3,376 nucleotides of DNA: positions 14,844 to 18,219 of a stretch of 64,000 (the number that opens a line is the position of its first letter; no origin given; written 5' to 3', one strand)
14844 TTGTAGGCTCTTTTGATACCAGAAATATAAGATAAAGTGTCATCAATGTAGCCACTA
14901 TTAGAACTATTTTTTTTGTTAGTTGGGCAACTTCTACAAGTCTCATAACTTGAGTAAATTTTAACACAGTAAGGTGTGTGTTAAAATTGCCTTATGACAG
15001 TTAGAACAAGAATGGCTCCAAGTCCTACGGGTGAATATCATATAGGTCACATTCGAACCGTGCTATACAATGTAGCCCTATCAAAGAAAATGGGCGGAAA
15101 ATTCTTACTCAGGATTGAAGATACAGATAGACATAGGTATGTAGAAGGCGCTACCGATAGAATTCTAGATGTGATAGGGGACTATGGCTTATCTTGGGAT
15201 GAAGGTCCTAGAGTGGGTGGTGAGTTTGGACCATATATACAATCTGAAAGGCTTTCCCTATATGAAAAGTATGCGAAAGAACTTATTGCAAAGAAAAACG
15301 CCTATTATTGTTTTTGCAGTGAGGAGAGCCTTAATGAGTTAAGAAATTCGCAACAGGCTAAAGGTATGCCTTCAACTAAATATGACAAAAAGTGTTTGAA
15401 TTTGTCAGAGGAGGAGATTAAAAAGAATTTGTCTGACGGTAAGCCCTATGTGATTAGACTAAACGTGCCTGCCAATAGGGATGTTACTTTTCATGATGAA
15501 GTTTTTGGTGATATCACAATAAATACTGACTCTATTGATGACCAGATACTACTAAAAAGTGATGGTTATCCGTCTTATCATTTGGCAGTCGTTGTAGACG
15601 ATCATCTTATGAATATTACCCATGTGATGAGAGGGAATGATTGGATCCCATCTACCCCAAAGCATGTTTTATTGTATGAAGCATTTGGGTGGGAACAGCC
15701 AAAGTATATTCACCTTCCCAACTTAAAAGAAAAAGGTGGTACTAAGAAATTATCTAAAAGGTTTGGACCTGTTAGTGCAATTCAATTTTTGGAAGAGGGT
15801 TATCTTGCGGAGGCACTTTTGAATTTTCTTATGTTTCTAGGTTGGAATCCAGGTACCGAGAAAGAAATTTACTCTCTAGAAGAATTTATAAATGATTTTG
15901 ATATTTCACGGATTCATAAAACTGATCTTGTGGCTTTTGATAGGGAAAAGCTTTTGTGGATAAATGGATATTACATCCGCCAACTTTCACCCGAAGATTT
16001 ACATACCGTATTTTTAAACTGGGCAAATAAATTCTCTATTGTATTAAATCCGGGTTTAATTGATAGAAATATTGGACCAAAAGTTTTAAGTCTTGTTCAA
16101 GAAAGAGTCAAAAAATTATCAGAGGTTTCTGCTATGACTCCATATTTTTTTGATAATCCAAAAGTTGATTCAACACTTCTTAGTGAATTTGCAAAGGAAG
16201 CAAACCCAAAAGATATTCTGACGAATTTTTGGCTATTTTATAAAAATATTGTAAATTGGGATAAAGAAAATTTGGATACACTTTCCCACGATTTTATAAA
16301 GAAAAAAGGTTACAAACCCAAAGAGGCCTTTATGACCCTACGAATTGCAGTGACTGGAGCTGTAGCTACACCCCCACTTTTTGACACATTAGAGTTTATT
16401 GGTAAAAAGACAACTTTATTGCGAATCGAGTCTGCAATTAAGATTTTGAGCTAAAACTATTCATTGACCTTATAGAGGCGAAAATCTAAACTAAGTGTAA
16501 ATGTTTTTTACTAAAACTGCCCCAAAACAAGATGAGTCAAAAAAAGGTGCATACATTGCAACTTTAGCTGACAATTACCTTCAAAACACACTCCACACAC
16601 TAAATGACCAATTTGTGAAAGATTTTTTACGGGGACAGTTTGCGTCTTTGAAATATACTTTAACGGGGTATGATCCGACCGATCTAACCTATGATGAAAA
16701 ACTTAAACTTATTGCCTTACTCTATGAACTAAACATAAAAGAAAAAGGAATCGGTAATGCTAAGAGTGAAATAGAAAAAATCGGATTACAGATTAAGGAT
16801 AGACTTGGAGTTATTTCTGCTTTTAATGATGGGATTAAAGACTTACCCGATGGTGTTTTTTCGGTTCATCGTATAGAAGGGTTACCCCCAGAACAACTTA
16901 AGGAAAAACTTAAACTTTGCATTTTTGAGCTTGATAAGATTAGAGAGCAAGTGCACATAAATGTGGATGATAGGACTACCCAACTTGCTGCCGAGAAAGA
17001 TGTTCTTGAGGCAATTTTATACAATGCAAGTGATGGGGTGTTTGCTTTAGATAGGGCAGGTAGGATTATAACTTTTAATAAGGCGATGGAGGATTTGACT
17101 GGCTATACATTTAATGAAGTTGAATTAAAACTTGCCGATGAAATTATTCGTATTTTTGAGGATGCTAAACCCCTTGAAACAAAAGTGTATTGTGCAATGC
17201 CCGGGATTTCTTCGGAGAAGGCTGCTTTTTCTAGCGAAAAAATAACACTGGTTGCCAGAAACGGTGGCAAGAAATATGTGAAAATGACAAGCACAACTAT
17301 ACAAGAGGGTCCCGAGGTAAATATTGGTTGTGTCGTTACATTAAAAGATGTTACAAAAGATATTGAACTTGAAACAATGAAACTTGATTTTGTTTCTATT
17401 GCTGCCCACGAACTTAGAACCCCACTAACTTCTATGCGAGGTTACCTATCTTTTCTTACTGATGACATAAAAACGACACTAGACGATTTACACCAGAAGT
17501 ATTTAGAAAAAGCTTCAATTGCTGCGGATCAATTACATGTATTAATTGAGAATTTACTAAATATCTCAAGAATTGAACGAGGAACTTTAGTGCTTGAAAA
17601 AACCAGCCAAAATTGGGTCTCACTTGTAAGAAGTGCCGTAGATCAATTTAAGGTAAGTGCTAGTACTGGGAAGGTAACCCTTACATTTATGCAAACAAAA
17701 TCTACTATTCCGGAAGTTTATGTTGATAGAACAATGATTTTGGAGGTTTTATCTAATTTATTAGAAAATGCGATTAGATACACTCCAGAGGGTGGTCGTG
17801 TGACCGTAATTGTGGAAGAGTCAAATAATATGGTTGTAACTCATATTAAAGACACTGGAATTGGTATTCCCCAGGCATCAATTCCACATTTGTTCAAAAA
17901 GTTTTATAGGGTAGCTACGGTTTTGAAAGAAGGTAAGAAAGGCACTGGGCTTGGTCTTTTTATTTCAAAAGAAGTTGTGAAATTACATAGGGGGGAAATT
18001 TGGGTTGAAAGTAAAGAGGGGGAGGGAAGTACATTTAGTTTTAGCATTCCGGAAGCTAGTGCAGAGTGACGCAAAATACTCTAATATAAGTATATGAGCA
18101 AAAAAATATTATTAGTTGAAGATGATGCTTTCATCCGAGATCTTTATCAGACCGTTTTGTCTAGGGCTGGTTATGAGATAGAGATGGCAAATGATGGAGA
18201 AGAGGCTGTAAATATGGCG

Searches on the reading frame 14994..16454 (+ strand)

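Call 60: search_protein_families(library=ncbifam, proteins=[window:14994-16454:+], max_evalue=0.00001)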
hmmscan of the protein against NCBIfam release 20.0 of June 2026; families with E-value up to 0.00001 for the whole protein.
window:14994-16454:+ (486 aa): 10 families
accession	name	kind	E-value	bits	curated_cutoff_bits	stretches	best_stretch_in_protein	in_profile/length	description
TIGR00464.1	gltX_bact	equivalog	5.2e-147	490.5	289.95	1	2-482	1-468/470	glutamate--tRNA ligase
NF004315.1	PRK05710.1-4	equivalog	3.3e-61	207.1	250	1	5-276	1-271/274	tRNA glutamyl-Q(34) synthetase GluQRS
TIGR03838.1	queuosine_YadB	equivalog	2.9e-60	204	276.7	1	4-296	2-269/272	tRNA glutamyl-Q(34) synthetase GluQRS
NF004314.0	PRK05710.1-3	equivalog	7.5e-59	199.5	256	1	3-308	7-288/297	tRNA glutamyl-Q(34) synthetase GluQRS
NF003169.0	PRK04156.1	equivalog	2.7e-43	148.5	516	1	2-248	101-336/567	glutamate--tRNA ligase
NF004313.0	PRK05710.1-2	equivalog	4.8e-43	147.4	380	1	3-300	5-284/299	tRNA glutamyl-Q(34) synthetase GluQRS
NF004312.0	PRK05710.1-1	equivalog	1.7e-38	132.7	453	1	6-282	17-262/306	tRNA glutamyl-Q(34) synthetase GluQRS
TIGR00463.1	gltX_arch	equivalog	1.4e-35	122.9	401.75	1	3-245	94-323/560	glutamate--tRNA ligase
NF011291.0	PRK14703.1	equivalog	1.4e-14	53.3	681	1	3-212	32-233/769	glutamine--tRNA ligase/YqeY domain fusion protein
TIGR00440.1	glnS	equivalog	1.1e-13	51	425.8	1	3-213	1-203/524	glutamine--tRNA ligase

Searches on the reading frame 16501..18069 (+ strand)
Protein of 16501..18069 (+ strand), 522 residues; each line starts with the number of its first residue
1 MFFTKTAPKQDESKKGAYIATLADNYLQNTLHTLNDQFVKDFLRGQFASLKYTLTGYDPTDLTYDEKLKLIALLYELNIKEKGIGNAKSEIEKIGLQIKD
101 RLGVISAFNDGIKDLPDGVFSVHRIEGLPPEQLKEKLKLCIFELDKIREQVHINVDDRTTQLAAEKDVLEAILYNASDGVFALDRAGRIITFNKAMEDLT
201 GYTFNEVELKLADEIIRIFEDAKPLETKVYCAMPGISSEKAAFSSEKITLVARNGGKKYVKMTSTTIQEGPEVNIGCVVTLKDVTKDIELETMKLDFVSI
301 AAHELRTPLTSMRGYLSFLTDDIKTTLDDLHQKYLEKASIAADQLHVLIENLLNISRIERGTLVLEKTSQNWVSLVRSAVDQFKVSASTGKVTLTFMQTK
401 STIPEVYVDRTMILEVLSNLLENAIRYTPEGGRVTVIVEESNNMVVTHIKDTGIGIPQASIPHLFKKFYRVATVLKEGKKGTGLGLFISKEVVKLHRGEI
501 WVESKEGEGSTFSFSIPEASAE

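Call 60: search_protein_families(library=ncbifam, proteins=[window:16501-18069:+], max_evalue=0.00001)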
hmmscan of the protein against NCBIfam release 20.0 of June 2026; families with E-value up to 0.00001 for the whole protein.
window:16501-18069:+ (522 aa): 82 families (the best 25 are shown)
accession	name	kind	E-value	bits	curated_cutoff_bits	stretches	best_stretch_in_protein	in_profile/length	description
NF033092.0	HK_WalK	equivalog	8.7e-73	245.8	725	1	154-517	245-593/594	cell wall metabolism sensor histidine kinase WalK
NF046044.1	PnpS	equivalog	7.4e-70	235.9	400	1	142-517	30-390/390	two-component system histidine kinase PnpS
TIGR02966.1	phoR_proteo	equivalog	5e-63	213.1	334.2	1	165-516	4-333/333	phosphate regulon sensor histidine kinase PhoR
NF008468.0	PRK11360.1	equivalog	1.9e-52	178.5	646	1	150-519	251-609/616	two-component system sensor histidine kinase AtoS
NF033093.1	HK_VicK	exception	1.2e-51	175.8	680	1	160-517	87-434/448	cell wall metabolism sensor histidine kinase VicK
NF047874.1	MASE3_PAS_HK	subfamily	3.9e-51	174.6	560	1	148-518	243-625/655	MASE3 domain-containing sensor histidine kinase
NF041735.1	hist_kin_RppB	equivalog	1.2e-44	152.8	400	1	297-517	219-438/438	two-component system sensor histidine kinase RppB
NF045911.1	TCSHisKinNblS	equivalog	3.8e-44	151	1000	1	110-516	214-618/621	two-component system sensor histidine kinase NblS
NF045595.1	HK_scytonemin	equivalog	2.3e-41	141.9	865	1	173-517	287-634/637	scytonemin biosynthesis sensor histidine kinase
TIGR02956.1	TMAO_torS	equivalog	2.4e-41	141.8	676.5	1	294-519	464-683/967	TMAO reductase system sensor histidine kinase/response regulator TorS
NF033091.0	HK_VanS_ACDEFG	equivalog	9.7e-41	139.8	400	1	285-513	65-289/293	vancomycin resistance histidine kinase VanS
NF008302.0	PRK11091.1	equivalog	3.3e-40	138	838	1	156-517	144-504/779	aerobic respiration two-component sensor histidine kinase ArcB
NF006800.0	PRK09303.1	equivalog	5.7e-40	137.4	342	1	297-517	154-376/383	histidine kinase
NF040691.1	MtrAB_MtrB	equivalog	6.2e-39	134.4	450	1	289-519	266-493/507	MtrAB system histidine kinase MtrB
NF041880.1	EPS_EpsF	equivalog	9.4e-39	133.2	900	1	294-516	274-491/492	response regulator EpsF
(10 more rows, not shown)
